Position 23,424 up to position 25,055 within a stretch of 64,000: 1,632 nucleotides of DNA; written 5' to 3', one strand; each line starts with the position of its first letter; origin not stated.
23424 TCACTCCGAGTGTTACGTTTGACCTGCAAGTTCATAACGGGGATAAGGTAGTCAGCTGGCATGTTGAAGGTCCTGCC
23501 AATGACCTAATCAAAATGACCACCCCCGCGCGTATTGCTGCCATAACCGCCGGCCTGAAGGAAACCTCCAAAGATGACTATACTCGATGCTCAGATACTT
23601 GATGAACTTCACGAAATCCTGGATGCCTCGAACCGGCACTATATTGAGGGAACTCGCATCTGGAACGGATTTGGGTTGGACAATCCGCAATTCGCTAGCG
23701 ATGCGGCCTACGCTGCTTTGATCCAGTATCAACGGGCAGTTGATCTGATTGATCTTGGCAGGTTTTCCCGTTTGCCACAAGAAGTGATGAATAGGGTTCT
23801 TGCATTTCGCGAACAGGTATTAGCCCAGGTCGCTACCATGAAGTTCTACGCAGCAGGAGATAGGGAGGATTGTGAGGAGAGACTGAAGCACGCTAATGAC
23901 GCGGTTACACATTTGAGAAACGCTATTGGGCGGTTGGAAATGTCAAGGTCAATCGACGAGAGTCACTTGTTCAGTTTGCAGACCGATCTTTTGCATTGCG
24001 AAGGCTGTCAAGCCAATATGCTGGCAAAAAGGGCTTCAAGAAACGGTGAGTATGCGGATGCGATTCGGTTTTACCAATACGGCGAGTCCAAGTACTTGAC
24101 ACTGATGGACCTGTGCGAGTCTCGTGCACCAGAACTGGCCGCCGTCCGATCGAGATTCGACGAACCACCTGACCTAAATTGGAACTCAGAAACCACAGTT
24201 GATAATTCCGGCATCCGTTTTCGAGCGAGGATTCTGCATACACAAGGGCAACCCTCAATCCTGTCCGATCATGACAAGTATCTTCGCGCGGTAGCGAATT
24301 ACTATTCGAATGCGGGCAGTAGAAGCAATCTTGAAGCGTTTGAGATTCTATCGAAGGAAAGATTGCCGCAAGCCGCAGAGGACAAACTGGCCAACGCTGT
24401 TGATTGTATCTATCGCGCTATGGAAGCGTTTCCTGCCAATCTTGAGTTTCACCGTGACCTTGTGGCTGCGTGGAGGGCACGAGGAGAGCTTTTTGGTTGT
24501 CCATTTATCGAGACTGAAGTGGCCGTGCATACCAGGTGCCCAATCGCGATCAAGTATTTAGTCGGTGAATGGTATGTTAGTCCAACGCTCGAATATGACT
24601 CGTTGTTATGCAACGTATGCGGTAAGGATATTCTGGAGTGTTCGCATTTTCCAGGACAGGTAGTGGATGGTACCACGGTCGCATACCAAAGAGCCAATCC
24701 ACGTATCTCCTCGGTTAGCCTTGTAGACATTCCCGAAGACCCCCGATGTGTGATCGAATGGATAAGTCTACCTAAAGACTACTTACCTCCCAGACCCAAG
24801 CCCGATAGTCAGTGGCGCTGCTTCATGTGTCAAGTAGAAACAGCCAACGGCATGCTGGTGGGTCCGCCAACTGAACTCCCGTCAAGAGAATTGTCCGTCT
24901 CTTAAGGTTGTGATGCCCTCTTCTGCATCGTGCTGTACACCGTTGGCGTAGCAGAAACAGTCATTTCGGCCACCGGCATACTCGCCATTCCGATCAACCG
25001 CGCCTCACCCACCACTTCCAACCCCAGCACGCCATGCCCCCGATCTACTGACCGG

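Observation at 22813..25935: AT-richer three-gene cassette of unknown function immediately downstream of the DUF499 ATPase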

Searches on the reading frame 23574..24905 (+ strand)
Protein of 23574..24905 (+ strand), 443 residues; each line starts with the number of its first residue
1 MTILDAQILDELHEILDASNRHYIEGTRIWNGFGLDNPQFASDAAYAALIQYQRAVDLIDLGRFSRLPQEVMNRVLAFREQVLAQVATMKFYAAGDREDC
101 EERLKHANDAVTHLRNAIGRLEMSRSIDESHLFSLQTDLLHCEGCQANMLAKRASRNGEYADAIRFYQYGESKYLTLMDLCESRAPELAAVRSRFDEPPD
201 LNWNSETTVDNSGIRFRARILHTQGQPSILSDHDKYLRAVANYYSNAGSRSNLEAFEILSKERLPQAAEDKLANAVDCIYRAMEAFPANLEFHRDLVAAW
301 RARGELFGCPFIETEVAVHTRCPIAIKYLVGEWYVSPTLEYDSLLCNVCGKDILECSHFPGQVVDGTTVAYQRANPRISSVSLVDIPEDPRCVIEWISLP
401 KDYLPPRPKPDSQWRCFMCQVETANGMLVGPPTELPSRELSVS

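Call 5: search_protein_families(library=pfam, proteins=[window:23574-24905:+], max_evalue=0.1)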
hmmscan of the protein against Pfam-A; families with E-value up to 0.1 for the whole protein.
window:23574-24905:+ (443 aa): 0 families

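Call 8: search_protein_families(library=padloc, proteins=[window:23574-24905:+], max_evalue=0.1)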
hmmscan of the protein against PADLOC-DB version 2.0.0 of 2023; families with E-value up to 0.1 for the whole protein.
window:23574-24905:+ (443 aa): 0 families

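Call 9: search_protein_families(library=phrogs, proteins=[window:23574-24905:+], max_evalue=0.1)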
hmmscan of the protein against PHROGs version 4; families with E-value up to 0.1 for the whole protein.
window:23574-24905:+ (443 aa): 1 family
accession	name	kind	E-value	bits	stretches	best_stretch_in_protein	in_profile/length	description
phrog_5975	-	unknown function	0.073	13.8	0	98-144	57-103/182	-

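Call 10: search_protein_families(library=ncbifam, proteins=[window:23574-24905:+], max_evalue=0.1)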
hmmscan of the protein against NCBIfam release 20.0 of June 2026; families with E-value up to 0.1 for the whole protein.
window:23574-24905:+ (443 aa): 0 families

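Call 12: find_homologous_proteins(query=window:23574-24905:+)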
Query window:23574-24905:+ (443 aa): 14 proteins with E <= 0.001 among 6988 candidates.
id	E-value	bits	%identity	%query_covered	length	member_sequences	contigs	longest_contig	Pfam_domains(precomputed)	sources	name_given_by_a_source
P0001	0.0e+0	1025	100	100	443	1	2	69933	-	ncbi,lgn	ncbi:MAG: hypothetical protein WA040_19840 [Anaerolineae bacterium]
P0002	1.9e-125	437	48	95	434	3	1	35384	-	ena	-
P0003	1.2e-123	431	51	92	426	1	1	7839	-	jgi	-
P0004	3.1e-122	427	48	94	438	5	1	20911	-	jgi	jgi:hypothetical protein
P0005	1.2e-120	422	44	97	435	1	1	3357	-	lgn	-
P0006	9.6e-112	392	46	91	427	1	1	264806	-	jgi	jgi:tetratricopeptide (TPR) repeat protein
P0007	3.5e-111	390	44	91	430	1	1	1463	-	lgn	-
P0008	6.7e-108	380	43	97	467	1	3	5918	-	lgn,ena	-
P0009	1.4e-105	372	46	86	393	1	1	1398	-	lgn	-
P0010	1.6e-84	302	52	59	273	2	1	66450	-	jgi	-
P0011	8.2e-78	280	54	55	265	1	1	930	-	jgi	jgi:hypothetical protein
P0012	1.1e-76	277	55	51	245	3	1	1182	-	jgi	jgi:hypothetical protein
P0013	6.8e-54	202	31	94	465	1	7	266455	-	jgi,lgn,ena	jgi:tetratricopeptide (TPR) repeat protein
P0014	9.8e-36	142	44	36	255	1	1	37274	-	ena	-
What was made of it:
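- Closest known: TPR / SNAP-like alpha-solenoid proteins, for the B N-terminal domain. Same: JGI labels two homologues 'TPR repeat protein' (call 12).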

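Call 13: find_encoding_contigs(protein=P0006, flank=10000, max_places=2)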
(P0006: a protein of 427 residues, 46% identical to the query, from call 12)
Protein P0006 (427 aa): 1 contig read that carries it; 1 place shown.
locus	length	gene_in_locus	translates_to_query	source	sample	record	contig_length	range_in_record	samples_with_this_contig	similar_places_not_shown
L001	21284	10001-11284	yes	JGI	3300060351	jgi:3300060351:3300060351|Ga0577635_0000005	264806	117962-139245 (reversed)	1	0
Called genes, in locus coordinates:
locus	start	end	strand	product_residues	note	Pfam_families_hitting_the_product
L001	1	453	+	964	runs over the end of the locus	PF07719:TPR_2 (faint), PF00515:TPR_1 (faint), PF13181:TPR_8 (faint), PF13374:TPR_10 (faint), PF17874:TPR_MalT (faint), PF13424:TPR_12, PF12770:CHAT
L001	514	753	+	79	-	-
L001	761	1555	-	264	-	PF09509:Hypoth_Ymh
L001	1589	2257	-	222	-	PF14022:DUF4238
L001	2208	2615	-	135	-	PF14022:DUF4238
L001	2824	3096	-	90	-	PF12728:HTH_17 (weak)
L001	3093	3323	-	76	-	PF12728:HTH_17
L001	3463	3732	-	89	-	-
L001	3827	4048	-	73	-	-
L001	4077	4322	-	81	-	PF12728:HTH_17 (weak)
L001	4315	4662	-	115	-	-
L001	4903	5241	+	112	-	PF13560:HTH_31 (weak), PF01381:HTH_3 (weak)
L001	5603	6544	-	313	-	-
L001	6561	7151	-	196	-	-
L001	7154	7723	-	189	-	PF04542:Sigma70_r2, PF08281:Sigma70_r4_2, PF04545:Sigma70_r4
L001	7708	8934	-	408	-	PF00149:Metallophos (faint)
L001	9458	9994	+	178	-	-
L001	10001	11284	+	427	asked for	-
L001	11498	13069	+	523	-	PF13589:HATPase_c_3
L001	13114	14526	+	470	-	-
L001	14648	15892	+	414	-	PF05226:CHASE2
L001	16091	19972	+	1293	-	PF00656:Peptidase_C14, PF07719:TPR_2 (faint), PF13176:TPR_7 (faint), PF13432:TPR_16 (faint), PF13181:TPR_8 (faint), PF13374:TPR_10 (faint), PF17874:TPR_MalT, PF13424:TPR_12, +1 more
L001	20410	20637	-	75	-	-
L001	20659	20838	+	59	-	-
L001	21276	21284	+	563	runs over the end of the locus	PF12770:CHAT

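Call 14: find_encoding_contigs(protein=P0002, flank=10000, max_places=2)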
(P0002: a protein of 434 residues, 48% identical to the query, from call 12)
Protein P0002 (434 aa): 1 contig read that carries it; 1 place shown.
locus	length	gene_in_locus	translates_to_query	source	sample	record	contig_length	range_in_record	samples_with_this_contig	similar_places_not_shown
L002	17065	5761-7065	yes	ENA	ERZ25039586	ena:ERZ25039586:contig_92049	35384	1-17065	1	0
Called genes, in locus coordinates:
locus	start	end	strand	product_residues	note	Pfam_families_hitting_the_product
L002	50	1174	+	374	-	-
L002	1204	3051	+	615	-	-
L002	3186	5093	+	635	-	-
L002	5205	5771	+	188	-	-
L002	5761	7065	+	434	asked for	-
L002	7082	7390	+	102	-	-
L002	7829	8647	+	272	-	PF12686:DUF3800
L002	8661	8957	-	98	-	PF01381:HTH_3, PF12844:HTH_19 (weak)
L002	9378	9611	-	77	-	-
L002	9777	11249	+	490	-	PF07719:TPR_2 (faint), PF13181:TPR_8 (faint), PF13424:TPR_12, PF02954:HTH_8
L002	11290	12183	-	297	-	-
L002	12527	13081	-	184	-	-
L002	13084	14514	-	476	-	PF13304:AAA_21, PF13175:AAA_15 (weak)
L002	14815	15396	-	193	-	-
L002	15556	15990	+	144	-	PF08378:NERD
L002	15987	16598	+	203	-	-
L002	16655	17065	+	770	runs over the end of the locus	-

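Call 15: find_encoding_contigs(protein=P0013, flank=10000, max_places=3)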
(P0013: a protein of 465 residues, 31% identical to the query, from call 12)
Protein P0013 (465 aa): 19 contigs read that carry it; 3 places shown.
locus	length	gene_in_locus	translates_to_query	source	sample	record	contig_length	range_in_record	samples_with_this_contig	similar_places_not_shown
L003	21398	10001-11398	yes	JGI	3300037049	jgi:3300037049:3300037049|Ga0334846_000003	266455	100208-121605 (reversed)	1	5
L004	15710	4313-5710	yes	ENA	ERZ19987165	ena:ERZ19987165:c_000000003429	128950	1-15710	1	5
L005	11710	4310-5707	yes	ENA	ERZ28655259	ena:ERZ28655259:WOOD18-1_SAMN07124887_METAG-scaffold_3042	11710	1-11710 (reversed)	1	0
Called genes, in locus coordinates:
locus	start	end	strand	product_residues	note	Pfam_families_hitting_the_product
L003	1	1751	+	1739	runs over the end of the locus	PF13231:PMT_2 (weak), PF10060:DUF2298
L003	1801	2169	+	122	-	PF06108:DUF952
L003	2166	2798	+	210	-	PF00583:Acetyltransf_1, PF13508:Acetyltransf_7, PF08445:FR47 (weak), PF13673:Acetyltransf_10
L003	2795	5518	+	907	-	PF10060:DUF2298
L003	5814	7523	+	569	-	-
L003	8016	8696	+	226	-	PF13189:Cytidylate_kin2, PF01202:SKI (faint), PF02224:Cytidylate_kin, PF13238:AAA_18 (faint)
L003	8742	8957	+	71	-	PF04014:MazE_antitoxin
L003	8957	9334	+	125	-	PF01850:PIN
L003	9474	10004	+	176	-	-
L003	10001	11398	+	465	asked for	-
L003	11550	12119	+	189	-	-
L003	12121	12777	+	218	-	PF04678:MCU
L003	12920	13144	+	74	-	PF13783:DUF4177 (weak)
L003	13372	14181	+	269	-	PF23914:TPR_CcmH_CycH (faint), PF13428:TPR_14 (faint), PF13432:TPR_16 (faint), PF13374:TPR_10 (faint), PF14559:TPR_19 (faint), PF13181:TPR_8 (faint), PF00515:TPR_1, PF07719:TPR_2 (weak), +3 more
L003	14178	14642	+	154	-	PF20791:Acyl-ACP_TE_C (weak), PF13279:4HBT_2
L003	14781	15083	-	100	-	PF01381:HTH_3 (faint)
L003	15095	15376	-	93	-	PF05015:HigB-like_toxin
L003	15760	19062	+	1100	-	PF01590:GAF (faint), PF02743:dCache_1, PF00672:HAMP, PF13185:GAF_2, PF13492:GAF_3 (weak), PF00989:PAS, PF00512:HisKA, PF02518:HATPase_c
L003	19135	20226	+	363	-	-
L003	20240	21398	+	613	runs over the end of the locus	-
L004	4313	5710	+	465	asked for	-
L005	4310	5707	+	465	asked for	-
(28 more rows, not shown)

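Call 18: find_encoding_contigs(protein=P0004, flank=10000, max_places=2)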
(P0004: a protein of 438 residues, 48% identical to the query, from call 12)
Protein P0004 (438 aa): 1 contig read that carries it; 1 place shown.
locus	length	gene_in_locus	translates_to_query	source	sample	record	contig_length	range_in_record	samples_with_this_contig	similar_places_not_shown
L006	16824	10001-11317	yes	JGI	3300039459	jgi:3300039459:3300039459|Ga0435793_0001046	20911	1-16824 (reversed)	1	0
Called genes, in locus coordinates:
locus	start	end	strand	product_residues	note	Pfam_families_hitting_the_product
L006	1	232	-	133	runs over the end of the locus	-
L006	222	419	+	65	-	PF12728:HTH_17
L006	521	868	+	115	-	PF13560:HTH_31, PF01381:HTH_3, PF12844:HTH_19, PF13443:HTH_26 (faint)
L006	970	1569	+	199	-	-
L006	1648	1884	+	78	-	-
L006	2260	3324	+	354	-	PF00027:cNMP_binding, PF00211:Guanylate_cyc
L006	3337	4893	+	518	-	PF00211:Guanylate_cyc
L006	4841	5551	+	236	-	PF02810:SEC-C (weak)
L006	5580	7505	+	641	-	-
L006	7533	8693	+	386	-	PF13289:SIR2_2 (weak)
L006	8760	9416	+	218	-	PF11185:DUF2971 (faint)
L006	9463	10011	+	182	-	-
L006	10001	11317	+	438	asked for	-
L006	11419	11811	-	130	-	PF03793:PASTA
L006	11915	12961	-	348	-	-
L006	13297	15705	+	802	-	PF02737:3HCDH_N, PF00725:3HCDH, PF00378:ECH_1, PF16113:ECH_2 (weak)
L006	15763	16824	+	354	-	?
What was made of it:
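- L006: SIR2_2, DUF2971, nucleotide cyclases (calls 13-15, 18).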

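Call 19: find_encoding_contigs(protein=P0010, flank=10000, max_places=2)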
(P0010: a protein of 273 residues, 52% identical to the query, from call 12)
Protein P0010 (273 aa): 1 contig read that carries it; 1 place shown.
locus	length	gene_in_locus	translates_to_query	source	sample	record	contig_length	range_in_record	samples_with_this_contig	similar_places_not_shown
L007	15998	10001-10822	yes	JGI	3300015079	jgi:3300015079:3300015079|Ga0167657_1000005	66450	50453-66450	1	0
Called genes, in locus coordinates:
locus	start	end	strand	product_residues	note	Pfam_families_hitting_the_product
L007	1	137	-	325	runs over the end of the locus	PF10017:Methyltransf_33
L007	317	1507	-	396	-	PF00595:PDZ, PF04495:GRASP55_65 (faint), PF13180:PDZ_2, PF17820:PDZ_6, PF00595:PDZ, PF13180:PDZ_2, PF14685:PDZ_Tricorn, PF17820:PDZ_6, +1 more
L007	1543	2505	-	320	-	PF00753:Lactamase_B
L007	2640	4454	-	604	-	PF02771:Acyl-CoA_dh_N, PF02770:Acyl-CoA_dh_M, PF00441:Acyl-CoA_dh_1, PF08028:Acyl-CoA_dh_2, PF21343:ACAD9-ACADV_C, PF21263:Acyl-CoA-dh_C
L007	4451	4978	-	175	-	-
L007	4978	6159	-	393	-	PF00108:Thiolase_N, PF02803:Thiolase_C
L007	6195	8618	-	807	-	PF02737:3HCDH_N, PF00725:3HCDH, PF00378:ECH_1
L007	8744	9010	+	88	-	PF01527:HTH_Tnp_1, PF13384:HTH_23 (faint)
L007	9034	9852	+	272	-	PF13276:HTH_21 (weak), PF00665:rve, PF13683:rve_3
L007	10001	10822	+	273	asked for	-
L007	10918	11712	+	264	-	-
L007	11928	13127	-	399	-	-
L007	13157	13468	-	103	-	-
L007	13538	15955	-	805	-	PF05593:RHS_repeat (faint), PF25023:TEN_YD-shell (weak)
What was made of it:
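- One copy is truncated by an IS3 transposase (L007, call 19).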

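Call 37: predict_structure(alignment_id=A2)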
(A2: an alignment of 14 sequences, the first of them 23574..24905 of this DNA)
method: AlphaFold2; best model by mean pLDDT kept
length: 443 residues; sequences in the alignment: 14
mean_pLDDT: 79.0   pTM: 0.78
mean pLDDT of the five models: 79.0, 74.5, 72.4, 67.8, 63.7
residues with pLDDT >= 90: 137; 70-90: 199; 50-70: 70; < 50: 37
segments of 3 or more residues with pLDDT < 50: 200-205, 223-229, 422-443
pLDDT, mean of each block of 10 residues (from residue 1): 72 89 88 68 90 92 79 91 96 74 93 97 82 93 94 89 96 96 87 67 50 68 49 82 93 89 85 91 80 83 81 83 78 69 83 89 82 70 63 76 72 68 40 32 31
secondary structure, 60 per line:
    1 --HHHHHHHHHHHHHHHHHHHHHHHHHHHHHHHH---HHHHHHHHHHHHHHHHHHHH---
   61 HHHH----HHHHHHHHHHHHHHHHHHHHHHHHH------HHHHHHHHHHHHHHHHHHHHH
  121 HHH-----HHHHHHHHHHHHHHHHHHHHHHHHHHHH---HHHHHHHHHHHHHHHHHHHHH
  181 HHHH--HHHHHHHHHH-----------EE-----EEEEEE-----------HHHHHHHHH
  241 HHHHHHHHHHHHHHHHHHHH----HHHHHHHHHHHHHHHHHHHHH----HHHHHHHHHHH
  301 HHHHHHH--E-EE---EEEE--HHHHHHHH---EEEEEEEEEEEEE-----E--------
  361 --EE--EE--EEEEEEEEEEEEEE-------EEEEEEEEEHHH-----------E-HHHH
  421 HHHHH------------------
elements in order: H3-34 H38-57 H61-64 H69-93 H100-123 H129-156 H160-184 H187-196 E215-220 H232-260 H265-285 H290-307 E317-320 H323-330 E334-346 E371-384 E392-400 H417-425
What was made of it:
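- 23574..24497 (+): Gene B, N-terminal alpha-solenoid (aa 1-308), TPR/SNAP-like. This is the fast-evolving part: 35-40% mean pairwise identity. AF2 predicts helices 3-307 (call 37).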

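Call 38: search_protein_representatives(alignment_id=A2)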
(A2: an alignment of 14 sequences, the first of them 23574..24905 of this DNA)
Query: 14 sequences, 437 profile positions. Proteins with E-value up to 0.001 (for the whole library): 268; up to 1e-10: 40; up to 1e-30: 11. The best 150 are listed.
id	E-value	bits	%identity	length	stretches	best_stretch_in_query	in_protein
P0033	3.3e-192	655.8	-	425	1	13-427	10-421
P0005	1.4e-191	653.7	-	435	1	1-429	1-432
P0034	1.8e-146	505.1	-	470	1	4-436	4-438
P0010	1.6e-144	498.7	-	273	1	159-428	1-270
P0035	3.6e-135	467.8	-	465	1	1-436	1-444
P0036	8.7e-128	443.5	-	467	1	1-435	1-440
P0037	2.5e-125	435.4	-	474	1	1-434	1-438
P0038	5.3e-76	272.8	-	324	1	58-356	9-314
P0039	4.6e-55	203.8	-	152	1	309-427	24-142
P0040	1.9e-42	162.3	-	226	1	1-219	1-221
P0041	8.8e-36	140.3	-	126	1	338-435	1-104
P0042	1.7e-28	116.3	-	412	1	68-420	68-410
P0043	6.4e-27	111.1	-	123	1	3-123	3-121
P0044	3.6e-19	85.6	-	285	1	266-423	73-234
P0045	9.9e-19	84.1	-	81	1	346-394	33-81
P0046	3.2e-17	79.1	-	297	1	274-426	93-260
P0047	1.6e-16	76.8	-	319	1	305-421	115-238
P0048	1.8e-16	76.6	-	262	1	304-426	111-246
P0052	1.1e-14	70.8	-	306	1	240-425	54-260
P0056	1.7e-13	66.8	-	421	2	246-370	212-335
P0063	2.8e-12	62.8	-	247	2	332-393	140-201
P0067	5.2e-11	58.7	-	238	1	332-393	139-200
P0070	9.4e-11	57.8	-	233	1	333-393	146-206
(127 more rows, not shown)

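Call 39: search_protein_families(library=pfam, proteins=[P0042, P0044, P0046, P0047, P0048, P0052, P0056, P0063, P0067, P0070], max_evalue=0.01)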
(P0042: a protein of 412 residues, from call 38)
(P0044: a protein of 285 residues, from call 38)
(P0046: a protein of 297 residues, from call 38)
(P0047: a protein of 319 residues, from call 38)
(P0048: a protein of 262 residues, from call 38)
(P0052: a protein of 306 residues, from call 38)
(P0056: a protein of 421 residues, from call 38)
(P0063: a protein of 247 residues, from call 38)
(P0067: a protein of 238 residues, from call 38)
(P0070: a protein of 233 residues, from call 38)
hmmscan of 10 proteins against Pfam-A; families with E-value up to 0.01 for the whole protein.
P0042 (412 aa): 0 families

P0044 (285 aa): 0 families

P0046 (297 aa): 0 families

P0047 (319 aa): 0 families

P0048 (262 aa): 0 families

P0052 (306 aa): 0 families

P0056 (421 aa): 0 families

P0063 (247 aa): 0 families

P0067 (238 aa): 0 families

P0070 (233 aa): 1 family
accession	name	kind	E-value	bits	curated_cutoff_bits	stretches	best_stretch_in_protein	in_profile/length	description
PF15989.10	DUF4768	-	0.004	17.5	27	0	204-230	42-68/88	Domain of unknown function (DUF4768)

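Call 44: fold_search(model_id=the predicted structure, library=pdb)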
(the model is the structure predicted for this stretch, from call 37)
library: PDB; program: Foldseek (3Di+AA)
matches with E <= 10: 1031; with E <= 0.001: 0
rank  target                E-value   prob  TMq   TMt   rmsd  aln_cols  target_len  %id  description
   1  4wne_A                1.9e-03  0.92  0.16  0.19  15.8       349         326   12  Crystal structure of the TPR domain of LGN in complex with Frmpd4/Preso1 at 2.0 Angstrom resolution (released 2015-09-16)
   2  1w3b_A                2.2e-03  0.60  0.10  0.11  21.0       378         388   11  The superhelical TPR domain of O-linked GlcNAc transferase reveals structural similarities to importin alpha. (released 2004-09-09)
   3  4a1s_B                2.6e-03  0.92  0.17  0.20  15.6       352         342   11  Crystallographic structure of the Pins:Insc complex (released 2012-03-28)
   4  5mk2_A                2.7e-03  1.00  0.29  0.35  15.3       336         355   11  Crystal structure of the His Domain Protein Tyrosine Phosphatase (HD-PTP/PTPN23) Bro1 domain (CHMP4B peptide complex s (released 2017-08-16)
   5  1w3b_B                2.7e-03  0.69  0.11  0.12  18.2       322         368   13  The superhelical TPR domain of O-linked GlcNAc transferase reveals structural similarities to importin alpha. (released 2004-09-09)
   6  5k7v_A                2.9e-03  1.00  0.24  0.34  12.3       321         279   10  Computational Design of Self-Assembling Cyclic Protein Homooligomers (released 2017-04-12)
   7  4wnd_A                3.1e-03  0.90  0.17  0.20  15.5       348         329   13  Crystal structure of the TPR domain of LGN in complex with Frmpd4/Preso1 at 1.5 Angstrom resolution (released 2015-09-16)
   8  3sf4_B                3.5e-03  0.99  0.23  0.27  15.7       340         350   13  Crystal structure of the complex between the conserved cell polarity proteins Inscuteable and LGN (released 2011-11-23)
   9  5a6c_B                3.5e-03  0.85  0.15  0.17  14.7       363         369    9  Concomitant binding of Afadin to LGN and F-actin directs planar spindle orientation (released 2015-12-30)
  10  5a7d_H                4.2e-03  0.80  0.15  0.17  15.9       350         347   11  Tetrameric assembly of LGN with Inscuteable (released 2016-08-03)
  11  7rdr_A                4.4e-03  0.97  0.19  0.19  18.3       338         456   14  Circular tandem repeat protein with novel repeat topology and enhanced subunit contact surfaces (released 2021-09-01)
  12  7ai4_B                4.9e-03  0.99  0.19  0.29  12.4       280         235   12  Crystal structure of the KLC1-TPR domain truncated from its nonTPR region ([A1-B6]-Delta-nonTPR fragment) (released 2021-10-06)
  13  7ai4_A                5.3e-03  1.00  0.21  0.32  12.0       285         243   13  Crystal structure of the KLC1-TPR domain truncated from its nonTPR region ([A1-B6]-Delta-nonTPR fragment) (released 2021-10-06)
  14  4wng_A                5.6e-03  0.82  0.16  0.19  15.8       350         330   12  Crystal structure of the TPR domain of LGN in complex with Frmpd4/Preso1 at 2.1 Angstrom resolution (released 2015-09-16)
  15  9g8o_B                5.6e-03  0.77  0.16  0.10  16.9       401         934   11  human 40S ribosome bound by a SKI238-exosome complex (released 2024-10-16)
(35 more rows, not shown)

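Call 52: find_related_loci(query=A2, collection=viral_contigs, flank=8000)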
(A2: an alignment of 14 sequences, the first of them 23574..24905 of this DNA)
Query A2 (443 aa) in viral_contigs; peptide patterns used: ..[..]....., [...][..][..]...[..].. (x = any residue, [..] = any of these).
40 stretches matched a pattern, but none encodes a relative of the query by tblastn (E <= 1e-3).

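Call 54: find_related_loci(query=A2, collection=genome_contigs, flank=10000)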
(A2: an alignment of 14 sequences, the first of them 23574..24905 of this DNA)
Query A2 (443 aa) in genome_contigs; peptide patterns used: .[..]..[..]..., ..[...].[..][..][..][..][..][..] (x = any residue, [..] = any of these).
25 stretches matched a pattern, but none encodes a relative of the query by tblastn (E <= 1e-3).
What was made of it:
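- Tried and rejected: Scans for the long-form B in IMG/VR and in GTDB representative genomes found none (calls 52, 54).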

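Call 60: find_encoding_contigs(protein=P0056, flank=6000, max_places=2)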
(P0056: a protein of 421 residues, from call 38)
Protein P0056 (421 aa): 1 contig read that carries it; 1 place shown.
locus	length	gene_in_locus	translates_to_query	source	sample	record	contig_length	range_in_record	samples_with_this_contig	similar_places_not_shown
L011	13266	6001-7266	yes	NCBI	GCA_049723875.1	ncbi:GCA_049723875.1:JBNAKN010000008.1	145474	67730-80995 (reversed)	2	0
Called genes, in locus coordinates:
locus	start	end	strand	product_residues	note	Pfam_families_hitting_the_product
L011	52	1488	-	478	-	PF13620:CarboxypepD_reg, PF13715:CarbopepD_reg_2 (weak), PF22842:Pel9A-like_beta_helix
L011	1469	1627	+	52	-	-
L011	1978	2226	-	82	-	PF14196:ATC_hydrolase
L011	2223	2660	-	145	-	-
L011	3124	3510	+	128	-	-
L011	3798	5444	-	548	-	-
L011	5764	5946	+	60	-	PF01402:RHH_1 (faint)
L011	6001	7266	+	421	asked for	-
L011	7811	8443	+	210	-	-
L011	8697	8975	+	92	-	-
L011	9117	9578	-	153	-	PF13787:HXXEE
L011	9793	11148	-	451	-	PF07690:MFS_1, PF00083:Sugar_tr, PF05977:MFS_3 (weak), PF07690:MFS_1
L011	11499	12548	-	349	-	PF16745:RsgA_N (weak), PF03193:RsgA_GTPase, PF00005:ABC_tran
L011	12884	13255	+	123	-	-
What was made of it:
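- P0056 has no separate A gene upstream (call 60).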
